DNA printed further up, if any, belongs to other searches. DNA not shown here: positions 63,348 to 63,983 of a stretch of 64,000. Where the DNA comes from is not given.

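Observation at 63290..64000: AT-rich cluster of small overlapping ORFs just beyond IS200 copy B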

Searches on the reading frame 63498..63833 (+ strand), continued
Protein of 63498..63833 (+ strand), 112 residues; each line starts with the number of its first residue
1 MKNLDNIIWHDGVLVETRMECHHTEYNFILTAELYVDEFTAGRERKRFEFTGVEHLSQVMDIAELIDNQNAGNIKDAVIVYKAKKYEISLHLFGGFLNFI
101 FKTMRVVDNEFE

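Call 62: find_homologous_proteins(query=A2, max_evalue=0.001)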
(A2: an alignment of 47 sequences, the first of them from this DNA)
Query A2 (47 sequences) (112 aa, profile of the alignment): 32 proteins with E <= 0.001 among 1238 candidates.
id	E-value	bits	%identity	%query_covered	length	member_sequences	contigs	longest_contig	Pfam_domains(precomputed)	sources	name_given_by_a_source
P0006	3.4e-35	138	83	98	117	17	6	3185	-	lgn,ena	-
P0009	1.7e-33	133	85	98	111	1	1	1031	-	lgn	-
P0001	2.1e-33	133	100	100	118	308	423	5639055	-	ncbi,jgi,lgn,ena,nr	ncbi:hypothetical protein ECZU26_39460 [Escherichia coli]|jgi:hypothetical protein|nr:hypothetical p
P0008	4.6e-33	131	85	98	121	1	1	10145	-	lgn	-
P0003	1.2e-32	130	89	100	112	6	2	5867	-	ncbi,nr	ncbi:hypothetical protein ABJ851_003927 [Shigella flexneri]|nr:hypothetical protein [Escherichia col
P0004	8.0e-32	127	87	99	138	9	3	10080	-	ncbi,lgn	-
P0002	1.4e-31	127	92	100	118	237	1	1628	-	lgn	-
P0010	9.2e-31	124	64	99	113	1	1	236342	-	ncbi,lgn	-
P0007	1.8e-28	117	100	85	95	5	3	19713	-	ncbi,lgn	ncbi:hypothetical protein, partial [Escherichia coli]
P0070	2.5e-28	116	31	92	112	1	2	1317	-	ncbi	-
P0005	1.6e-27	114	88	98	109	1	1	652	-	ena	-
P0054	4.4e-27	112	28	96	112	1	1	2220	-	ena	-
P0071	9.6e-27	111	34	68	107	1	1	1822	-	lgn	-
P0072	1.0e-26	111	33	69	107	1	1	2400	-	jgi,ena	-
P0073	4.9e-26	109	30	70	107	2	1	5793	-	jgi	jgi:hypothetical protein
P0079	2.9e-23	100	36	87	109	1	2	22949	-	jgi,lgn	jgi:hypothetical protein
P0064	3.4e-23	100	30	85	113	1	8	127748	-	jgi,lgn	-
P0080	2.0e-22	97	28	95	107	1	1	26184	-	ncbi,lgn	-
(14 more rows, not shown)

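Call 63: find_encoding_contigs(protein=P0064, flank=10000, max_places=3)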
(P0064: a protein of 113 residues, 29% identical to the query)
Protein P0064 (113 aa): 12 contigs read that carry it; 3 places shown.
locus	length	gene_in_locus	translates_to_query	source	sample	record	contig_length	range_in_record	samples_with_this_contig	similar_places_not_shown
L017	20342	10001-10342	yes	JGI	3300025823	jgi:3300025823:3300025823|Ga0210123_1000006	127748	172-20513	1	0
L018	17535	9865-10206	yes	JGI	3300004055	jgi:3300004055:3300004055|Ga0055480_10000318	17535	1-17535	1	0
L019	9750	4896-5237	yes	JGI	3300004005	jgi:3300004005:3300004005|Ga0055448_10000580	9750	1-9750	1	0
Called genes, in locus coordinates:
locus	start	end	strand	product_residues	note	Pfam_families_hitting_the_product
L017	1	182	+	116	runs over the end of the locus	?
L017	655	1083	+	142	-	PF13211:DUF4019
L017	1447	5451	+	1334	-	PF07494:Reg_prop (faint), PF08450:SGL (faint), PF07495:Y_Y_Y, PF00512:HisKA, PF02518:HATPase_c, PF00072:Response_reg, PF23198:PDE8A_N (weak)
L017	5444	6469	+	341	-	PF00072:Response_reg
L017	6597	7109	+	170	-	-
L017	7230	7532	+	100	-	-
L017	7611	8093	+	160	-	-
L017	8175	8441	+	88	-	-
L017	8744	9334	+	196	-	-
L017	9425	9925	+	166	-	-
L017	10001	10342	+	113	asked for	-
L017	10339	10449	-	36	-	-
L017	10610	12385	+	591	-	PF02518:HATPase_c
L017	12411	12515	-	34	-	-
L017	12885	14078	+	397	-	PF00202:Aminotran_3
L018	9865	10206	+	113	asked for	-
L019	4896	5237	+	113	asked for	-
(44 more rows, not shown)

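Call 64: find_encoding_contigs(protein=P0079, flank=10000, max_places=3)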
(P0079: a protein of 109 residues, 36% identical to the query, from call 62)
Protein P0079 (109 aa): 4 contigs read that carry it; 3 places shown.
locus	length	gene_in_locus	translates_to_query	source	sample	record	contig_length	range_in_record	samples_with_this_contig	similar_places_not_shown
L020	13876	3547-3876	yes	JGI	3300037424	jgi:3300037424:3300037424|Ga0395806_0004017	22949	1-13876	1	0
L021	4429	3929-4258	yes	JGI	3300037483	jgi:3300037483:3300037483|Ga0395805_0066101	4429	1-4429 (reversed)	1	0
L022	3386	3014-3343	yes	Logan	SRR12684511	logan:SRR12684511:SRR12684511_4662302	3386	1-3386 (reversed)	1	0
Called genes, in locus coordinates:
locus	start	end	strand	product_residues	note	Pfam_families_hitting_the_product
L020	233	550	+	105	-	-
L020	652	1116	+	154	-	-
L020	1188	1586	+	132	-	-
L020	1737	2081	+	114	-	PF05656:DUF805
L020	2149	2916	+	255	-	-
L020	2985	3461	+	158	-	-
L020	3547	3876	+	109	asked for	-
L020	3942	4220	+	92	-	-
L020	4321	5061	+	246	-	-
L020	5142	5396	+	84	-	-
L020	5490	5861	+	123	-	-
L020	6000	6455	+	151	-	-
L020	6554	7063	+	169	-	PF20358:DUF6653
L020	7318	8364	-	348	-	PF14319:Zn_Tnp_IS91, PF04986:Y2_Tnp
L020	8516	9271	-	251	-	PF13495:Phage_int_SAM_4, PF00589:Phage_integrase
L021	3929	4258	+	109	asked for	-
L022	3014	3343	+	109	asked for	-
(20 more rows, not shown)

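Call 65: find_encoding_contigs(protein=P0080, flank=10000, max_places=3)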
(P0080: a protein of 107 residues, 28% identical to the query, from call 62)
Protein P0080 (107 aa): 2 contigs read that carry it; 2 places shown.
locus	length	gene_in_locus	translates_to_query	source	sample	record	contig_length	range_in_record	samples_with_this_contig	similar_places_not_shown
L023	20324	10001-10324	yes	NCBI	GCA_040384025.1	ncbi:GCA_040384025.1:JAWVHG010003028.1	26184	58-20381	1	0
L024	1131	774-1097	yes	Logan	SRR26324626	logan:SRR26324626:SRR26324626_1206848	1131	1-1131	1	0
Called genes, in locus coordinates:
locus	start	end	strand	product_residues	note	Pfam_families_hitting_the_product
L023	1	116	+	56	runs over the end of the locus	?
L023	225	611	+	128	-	-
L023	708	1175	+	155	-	-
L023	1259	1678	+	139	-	PF13646:HEAT_2 (weak)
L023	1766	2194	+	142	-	-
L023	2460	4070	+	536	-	-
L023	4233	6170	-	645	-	PF03235:GmrSD_N, PF07510:GmrSD_C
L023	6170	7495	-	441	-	PF03235:GmrSD_N, PF25202:DUF7834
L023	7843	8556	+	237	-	PF06745:ATPase (weak), PF03796:DnaB_C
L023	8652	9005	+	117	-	PF00903:Glyoxalase, PF18029:Glyoxalase_6 (weak)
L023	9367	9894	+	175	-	PF05656:DUF805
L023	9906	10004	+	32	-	-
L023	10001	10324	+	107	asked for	-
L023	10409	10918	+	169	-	-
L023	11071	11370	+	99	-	-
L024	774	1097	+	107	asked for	-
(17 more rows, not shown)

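Call 70: find_related_loci(query=A4, collection=genome_contigs, flank=8000)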
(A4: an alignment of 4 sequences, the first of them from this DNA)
Query A4 (112 aa) in genome_contigs; peptide patterns used: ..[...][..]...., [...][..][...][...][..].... (x = any residue, [..] = any of these).
73 stretches matched a pattern, but none encodes a relative of the query by tblastn (E <= 1e-3).

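Call 113: fold_search(model_id=the predicted structure, library=pdb)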
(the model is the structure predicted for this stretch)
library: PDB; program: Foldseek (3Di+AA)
matches with E <= 10: 798; with E <= 0.001: 0
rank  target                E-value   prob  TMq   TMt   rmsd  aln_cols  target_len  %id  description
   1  8owu_E                2.9e-03  1.00  0.65  0.63   4.5       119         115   13  The crystal structure of the polymorphic toxin PT7(Bc) D37A mutant and its cognate immunity PIM7(Bc) complex (released 2024-06-19)
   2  8owu_D                4.5e-03  1.00  0.61  0.60   4.8       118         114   14  The crystal structure of the polymorphic toxin PT7(Bc) D37A mutant and its cognate immunity PIM7(Bc) complex (released 2024-06-19)
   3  5v77_A                1.4e-02  1.00  0.60  0.63   4.4       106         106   12  Crystal structure of an uncharacterized protein from Neisseria gonorrhoeae (released 2017-04-12)
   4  5v77_B                2.1e-02  1.00  0.60  0.63   4.3       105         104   12  Crystal structure of an uncharacterized protein from Neisseria gonorrhoeae (released 2017-04-12)
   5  8hq2_D                1.6e-01  0.33  0.24  0.07  14.6       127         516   10  Crystal structure of human ADAM22 in complex with human LGI1 mutant (released 2023-12-13)
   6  7ty0_D                1.7e-01  0.54  0.28  0.08  12.9       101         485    7  Nipah Virus attachment (G) glycoprotein ectodomain in complex with nAH1.3 neutralizing antibody Fab fragment (local re (released 2022-03-09)
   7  5y2z_B                1.9e-01  0.33  0.24  0.10  14.0       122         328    9  Crystal structure of human LGI1 EPTP-ADAM22 complex (released 2018-05-02)
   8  5y31_B                2.0e-01  0.33  0.24  0.07  14.0       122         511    8  Crystal structure of human LGI1-ADAM22 complex (released 2018-05-02)
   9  1p6p                  2.3e-01  0.20  0.24  0.22  12.7       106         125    7  Crystal Structure of Toad Liver Basic Fatty Acid-Binding Protein (released 2003-06-03)
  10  8xps_A                2.5e-01  0.41  0.27  0.08  11.6        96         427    7  Structure of Nipah virus Bangladesh string G protein ectodomain monomer bound to single-domain antibody n425 at 3.22 A (released 2024-09-18)
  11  2x9m_C                2.5e-01  0.38  0.27  0.08  12.6       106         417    7  Hendra virus attachment glycoprotein (released 2010-04-21)
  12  5y2z_H                2.6e-01  0.28  0.24  0.10  14.0       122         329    9  Crystal structure of human LGI1 EPTP-ADAM22 complex (released 2018-05-02)
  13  5fj8_H                2.6e-01  0.13  0.21  0.17  13.7       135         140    4  Cryo-EM structure of yeast RNA polymerase III elongation complex at 3. 9 A (released 2015-11-25)
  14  2x9m_B                2.9e-01  0.44  0.27  0.09  11.3        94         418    6  Hendra virus attachment glycoprotein (released 2010-04-21)
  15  2x9m_A                3.1e-01  0.44  0.27  0.09  11.3        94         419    6  Hendra virus attachment glycoprotein (released 2010-04-21)
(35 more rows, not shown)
